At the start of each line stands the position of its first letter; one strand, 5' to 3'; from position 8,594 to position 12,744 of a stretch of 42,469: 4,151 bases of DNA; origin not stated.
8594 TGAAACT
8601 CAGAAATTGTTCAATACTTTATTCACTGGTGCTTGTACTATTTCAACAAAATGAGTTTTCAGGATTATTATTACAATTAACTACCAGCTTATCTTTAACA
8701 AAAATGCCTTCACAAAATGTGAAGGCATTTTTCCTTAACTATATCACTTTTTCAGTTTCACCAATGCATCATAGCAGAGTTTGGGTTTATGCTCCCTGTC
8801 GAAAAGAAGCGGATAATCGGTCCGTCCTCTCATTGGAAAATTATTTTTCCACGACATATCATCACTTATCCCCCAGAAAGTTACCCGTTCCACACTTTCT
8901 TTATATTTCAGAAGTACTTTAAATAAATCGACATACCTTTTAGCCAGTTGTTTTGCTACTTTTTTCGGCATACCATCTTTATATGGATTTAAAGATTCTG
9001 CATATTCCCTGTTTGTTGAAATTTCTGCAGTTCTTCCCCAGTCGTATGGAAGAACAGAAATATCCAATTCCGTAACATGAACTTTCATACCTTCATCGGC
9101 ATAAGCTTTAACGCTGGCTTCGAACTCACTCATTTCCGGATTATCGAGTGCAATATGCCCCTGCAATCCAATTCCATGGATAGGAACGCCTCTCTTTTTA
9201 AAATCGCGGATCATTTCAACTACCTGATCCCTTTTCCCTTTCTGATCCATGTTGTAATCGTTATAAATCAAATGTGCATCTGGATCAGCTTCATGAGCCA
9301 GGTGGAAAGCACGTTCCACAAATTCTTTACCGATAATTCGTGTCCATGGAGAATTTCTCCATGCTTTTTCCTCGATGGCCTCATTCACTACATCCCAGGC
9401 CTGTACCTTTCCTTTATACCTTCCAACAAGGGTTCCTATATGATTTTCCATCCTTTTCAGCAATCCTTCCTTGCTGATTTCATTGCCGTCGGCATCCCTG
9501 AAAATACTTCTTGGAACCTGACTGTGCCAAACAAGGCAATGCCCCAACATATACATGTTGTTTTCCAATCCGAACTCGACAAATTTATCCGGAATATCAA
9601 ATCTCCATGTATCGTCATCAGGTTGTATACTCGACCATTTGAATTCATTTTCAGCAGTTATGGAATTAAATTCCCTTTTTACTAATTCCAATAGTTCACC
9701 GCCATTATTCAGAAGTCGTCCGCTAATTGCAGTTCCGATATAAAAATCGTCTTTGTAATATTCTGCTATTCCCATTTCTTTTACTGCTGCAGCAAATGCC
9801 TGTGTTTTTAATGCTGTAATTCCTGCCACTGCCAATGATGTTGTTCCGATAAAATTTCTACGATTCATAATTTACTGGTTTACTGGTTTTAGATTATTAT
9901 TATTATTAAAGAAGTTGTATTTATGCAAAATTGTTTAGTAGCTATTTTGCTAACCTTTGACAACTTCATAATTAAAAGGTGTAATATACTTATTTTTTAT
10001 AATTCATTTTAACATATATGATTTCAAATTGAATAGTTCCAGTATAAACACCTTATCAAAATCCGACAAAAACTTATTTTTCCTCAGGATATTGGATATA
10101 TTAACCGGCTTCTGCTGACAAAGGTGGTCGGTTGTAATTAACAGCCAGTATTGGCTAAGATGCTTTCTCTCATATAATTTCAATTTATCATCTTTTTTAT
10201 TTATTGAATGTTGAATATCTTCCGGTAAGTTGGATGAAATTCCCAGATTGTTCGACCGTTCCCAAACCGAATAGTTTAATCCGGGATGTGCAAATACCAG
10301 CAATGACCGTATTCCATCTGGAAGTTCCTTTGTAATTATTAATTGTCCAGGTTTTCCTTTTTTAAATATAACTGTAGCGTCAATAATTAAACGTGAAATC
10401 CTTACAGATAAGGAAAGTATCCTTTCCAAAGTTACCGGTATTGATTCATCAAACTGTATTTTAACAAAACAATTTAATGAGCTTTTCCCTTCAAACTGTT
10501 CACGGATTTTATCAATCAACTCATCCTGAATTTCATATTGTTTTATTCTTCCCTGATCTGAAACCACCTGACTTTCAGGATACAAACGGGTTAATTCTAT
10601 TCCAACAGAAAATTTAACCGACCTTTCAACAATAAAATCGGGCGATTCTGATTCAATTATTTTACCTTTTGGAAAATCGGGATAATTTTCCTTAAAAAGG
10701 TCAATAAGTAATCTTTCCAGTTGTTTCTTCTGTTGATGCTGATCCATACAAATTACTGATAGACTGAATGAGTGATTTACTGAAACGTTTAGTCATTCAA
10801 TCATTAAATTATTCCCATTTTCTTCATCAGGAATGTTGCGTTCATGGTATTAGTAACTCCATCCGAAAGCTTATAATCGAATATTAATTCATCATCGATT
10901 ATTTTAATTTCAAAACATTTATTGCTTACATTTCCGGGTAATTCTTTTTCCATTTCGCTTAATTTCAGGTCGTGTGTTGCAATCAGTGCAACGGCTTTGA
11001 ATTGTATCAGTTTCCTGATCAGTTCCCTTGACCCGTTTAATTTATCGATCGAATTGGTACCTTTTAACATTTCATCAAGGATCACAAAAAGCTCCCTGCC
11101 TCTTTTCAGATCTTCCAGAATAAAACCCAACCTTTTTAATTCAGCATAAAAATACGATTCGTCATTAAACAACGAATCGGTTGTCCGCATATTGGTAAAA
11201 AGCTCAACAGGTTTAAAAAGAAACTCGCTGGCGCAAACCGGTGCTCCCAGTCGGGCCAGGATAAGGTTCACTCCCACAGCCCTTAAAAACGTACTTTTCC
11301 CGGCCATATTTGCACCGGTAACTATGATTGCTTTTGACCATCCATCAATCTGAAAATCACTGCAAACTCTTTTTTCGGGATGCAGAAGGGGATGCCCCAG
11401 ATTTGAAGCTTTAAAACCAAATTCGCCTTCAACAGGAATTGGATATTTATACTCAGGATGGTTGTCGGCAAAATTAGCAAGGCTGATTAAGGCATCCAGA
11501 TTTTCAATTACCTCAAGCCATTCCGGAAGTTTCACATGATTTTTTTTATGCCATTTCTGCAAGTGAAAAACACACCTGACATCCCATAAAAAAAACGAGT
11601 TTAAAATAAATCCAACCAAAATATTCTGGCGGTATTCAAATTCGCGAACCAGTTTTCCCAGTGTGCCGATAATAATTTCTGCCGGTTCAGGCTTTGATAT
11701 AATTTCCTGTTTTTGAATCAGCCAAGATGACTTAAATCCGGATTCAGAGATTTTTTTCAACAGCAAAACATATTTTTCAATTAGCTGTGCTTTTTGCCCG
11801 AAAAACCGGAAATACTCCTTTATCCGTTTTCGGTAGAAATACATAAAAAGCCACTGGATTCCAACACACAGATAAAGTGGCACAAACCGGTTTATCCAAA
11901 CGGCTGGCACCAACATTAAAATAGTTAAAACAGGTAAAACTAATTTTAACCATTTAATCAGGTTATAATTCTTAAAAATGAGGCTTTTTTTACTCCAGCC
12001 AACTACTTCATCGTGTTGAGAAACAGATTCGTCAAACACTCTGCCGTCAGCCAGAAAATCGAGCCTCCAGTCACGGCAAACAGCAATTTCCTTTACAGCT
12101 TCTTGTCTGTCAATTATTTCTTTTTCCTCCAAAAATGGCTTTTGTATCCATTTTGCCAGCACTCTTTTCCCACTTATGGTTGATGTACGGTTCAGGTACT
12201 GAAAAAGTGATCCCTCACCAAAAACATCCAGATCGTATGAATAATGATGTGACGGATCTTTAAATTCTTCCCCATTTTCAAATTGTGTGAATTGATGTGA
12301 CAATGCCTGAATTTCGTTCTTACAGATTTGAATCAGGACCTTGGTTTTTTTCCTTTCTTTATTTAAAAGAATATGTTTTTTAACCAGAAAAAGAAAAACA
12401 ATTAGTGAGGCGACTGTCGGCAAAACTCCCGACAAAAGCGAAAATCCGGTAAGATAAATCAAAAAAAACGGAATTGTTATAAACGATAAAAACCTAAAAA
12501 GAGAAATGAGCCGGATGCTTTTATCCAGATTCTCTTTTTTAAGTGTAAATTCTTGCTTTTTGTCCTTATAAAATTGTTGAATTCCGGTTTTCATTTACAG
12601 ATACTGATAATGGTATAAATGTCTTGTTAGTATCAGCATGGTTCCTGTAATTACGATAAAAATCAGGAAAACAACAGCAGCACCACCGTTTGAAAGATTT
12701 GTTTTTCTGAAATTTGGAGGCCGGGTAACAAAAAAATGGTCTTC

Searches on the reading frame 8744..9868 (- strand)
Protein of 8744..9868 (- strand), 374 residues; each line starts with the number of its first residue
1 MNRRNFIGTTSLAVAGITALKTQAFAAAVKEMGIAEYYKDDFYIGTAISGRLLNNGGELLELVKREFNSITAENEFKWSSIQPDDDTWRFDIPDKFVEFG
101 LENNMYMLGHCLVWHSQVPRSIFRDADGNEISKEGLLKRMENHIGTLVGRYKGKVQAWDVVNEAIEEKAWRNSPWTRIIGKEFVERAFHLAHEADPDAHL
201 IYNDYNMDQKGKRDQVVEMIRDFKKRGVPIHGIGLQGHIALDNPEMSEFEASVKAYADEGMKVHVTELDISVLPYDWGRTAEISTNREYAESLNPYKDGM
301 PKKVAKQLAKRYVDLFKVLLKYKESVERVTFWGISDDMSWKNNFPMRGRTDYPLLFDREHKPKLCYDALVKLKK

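Call 86: search_protein_families(library=pfam, proteins=[window:8744-9868:-], max_evalue=0.00001)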
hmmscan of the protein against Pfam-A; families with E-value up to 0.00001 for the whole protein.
window:8744-9868:- (374 aa): 1 family
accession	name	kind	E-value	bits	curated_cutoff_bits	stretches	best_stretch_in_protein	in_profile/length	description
PF00331.26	Glyco_hydro_10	-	6.8e-102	341.3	22.1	1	34-371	2-310/311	Glycosyl hydrolase family 10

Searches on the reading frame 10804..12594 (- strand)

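Call 86: search_protein_families(library=pfam, proteins=[window:10804-12594:-], max_evalue=0.00001)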
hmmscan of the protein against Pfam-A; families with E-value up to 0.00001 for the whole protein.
window:10804-12594:- (596 aa): 2 families
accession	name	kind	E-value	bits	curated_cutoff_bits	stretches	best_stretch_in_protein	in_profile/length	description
PF00488.27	MutS_V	-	2e-27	96.9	30.2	1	423-582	1-159/188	MutS domain V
PF05192.23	MutS_III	-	2.4e-13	51.3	34.1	1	127-170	18-61/194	MutS domain III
